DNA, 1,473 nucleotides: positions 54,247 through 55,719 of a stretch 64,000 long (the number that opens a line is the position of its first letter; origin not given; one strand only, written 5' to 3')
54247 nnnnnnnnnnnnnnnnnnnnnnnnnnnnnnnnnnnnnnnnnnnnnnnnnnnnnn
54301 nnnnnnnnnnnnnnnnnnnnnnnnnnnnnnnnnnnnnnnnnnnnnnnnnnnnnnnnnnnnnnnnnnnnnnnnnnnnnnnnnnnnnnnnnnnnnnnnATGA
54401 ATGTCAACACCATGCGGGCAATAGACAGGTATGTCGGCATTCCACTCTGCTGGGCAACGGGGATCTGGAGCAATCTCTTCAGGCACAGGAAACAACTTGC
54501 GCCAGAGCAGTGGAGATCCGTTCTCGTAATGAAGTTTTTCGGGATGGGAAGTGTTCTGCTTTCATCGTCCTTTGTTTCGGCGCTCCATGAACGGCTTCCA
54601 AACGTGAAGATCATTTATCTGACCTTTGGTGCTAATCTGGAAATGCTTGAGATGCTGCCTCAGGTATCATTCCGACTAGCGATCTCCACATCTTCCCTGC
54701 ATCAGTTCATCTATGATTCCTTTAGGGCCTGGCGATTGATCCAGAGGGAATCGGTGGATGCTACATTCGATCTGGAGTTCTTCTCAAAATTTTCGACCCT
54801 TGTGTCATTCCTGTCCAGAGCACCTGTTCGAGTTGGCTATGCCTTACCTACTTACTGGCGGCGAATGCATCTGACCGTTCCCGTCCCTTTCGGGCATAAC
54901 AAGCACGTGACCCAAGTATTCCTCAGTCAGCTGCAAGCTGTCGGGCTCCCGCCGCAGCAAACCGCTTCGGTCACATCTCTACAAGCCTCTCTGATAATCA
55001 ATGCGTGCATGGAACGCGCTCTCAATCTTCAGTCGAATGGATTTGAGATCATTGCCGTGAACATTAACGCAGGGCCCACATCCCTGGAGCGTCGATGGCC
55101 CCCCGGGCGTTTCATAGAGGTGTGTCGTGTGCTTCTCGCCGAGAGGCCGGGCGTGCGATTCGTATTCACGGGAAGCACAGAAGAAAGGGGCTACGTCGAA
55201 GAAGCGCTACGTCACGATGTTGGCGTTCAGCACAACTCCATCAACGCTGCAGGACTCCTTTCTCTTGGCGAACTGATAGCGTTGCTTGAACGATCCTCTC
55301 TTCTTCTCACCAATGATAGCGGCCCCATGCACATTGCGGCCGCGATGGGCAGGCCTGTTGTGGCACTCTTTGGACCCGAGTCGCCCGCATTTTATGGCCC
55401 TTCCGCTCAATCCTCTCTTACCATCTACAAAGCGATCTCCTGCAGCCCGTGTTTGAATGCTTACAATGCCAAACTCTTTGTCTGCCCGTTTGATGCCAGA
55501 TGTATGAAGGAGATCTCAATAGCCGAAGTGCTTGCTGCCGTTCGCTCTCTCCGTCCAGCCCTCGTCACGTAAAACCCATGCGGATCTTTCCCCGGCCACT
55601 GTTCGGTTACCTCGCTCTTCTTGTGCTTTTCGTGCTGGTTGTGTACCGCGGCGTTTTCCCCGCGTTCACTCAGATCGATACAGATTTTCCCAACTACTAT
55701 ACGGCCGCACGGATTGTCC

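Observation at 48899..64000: Fifteen-gene same-strand block rich in B12-radical-SAM enzymes, methyltransferases and glycan-export genes: candidate undescribed radical-methylation/glycoconjugate pathway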

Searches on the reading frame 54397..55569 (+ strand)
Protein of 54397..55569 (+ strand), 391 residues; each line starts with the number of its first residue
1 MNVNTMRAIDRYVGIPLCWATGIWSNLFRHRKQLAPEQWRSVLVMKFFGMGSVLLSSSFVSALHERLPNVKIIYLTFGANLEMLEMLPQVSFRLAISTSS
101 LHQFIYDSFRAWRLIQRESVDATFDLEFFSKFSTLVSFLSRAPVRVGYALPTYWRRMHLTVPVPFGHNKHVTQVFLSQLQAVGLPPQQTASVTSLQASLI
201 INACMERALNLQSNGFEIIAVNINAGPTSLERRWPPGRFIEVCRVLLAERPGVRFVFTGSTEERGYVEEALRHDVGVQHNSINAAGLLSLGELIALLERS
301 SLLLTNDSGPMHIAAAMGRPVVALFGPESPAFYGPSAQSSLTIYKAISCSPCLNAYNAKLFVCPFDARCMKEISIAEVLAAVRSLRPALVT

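Call 7: search_protein_families(library=pfam, proteins=[window:54397-55569:+], max_evalue=0.01)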
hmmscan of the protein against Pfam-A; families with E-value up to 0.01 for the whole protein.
window:54397-55569:+ (391 aa): 1 family
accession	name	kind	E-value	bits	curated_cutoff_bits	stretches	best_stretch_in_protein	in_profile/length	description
PF01075.23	Glyco_transf_9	-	1.2e-26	93.9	22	1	111-355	4-239/247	Glycosyltransferase family 9 (heptosyltransferase)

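Call 11: search_protein_families(library=ncbifam, proteins=[window:54397-55569:+], max_evalue=0.001)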
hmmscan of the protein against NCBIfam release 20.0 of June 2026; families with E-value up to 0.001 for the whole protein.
window:54397-55569:+ (391 aa): 6 families
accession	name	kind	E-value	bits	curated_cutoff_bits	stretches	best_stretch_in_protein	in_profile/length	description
TIGR02195.1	heptsyl_trn_II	equivalog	1.2e-29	103.5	134.6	1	43-385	3-337/339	lipopolysaccharide heptosyltransferase II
TIGR02201.1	heptsyl_trn_III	equivalog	3.2e-21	75.8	170.2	1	42-384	2-341/344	putative lipopolysaccharide heptosyltransferase III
NF007742.0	PRK10422.1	equivalog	1.5e-17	63.5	467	1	39-342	5-305/352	lipopolysaccharide core heptosyltransferase RfaQ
NF008162.0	PRK10916.1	equivalog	2.6e-17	63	569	1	42-340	3-302/348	ADP-heptose--LPS heptosyltransferase RfaF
TIGR02193.1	heptsyl_trn_I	equivalog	5.4e-14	52.1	185.3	1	42-370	2-304/320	lipopolysaccharide heptosyltransferase I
NF008204.0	PRK10964.1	equivalog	0.00021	20.5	437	1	231-340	191-294/322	lipopolysaccharide heptosyltransferase RfaC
